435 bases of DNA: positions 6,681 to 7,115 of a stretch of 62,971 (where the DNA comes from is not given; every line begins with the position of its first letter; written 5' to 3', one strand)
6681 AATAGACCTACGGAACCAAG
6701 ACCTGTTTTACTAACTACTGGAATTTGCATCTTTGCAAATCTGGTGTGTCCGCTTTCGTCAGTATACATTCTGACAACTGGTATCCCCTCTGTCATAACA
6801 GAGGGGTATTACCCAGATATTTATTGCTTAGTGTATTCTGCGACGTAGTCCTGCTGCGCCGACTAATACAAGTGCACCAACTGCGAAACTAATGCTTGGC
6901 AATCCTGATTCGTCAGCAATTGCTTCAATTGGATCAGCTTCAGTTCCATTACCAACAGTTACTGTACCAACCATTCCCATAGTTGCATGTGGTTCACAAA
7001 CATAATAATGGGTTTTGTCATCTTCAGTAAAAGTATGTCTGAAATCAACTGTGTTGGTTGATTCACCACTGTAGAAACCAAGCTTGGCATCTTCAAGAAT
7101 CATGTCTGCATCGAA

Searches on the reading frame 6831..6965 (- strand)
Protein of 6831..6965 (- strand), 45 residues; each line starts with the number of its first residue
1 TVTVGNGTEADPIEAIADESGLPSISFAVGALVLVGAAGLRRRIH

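Call 14: search_protein_families(library=ncbifam, proteins=[window:6831-6965:-], max_evalue=10)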
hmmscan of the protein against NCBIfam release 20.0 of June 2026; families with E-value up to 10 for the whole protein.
seq(45 aa): 1 family
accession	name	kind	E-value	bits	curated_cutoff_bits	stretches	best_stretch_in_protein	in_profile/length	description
TIGR03901.2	MYXO-CTERM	domain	0.026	14.9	20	1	28-43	17-32/34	MYXO-CTERM sorting domain-containing protein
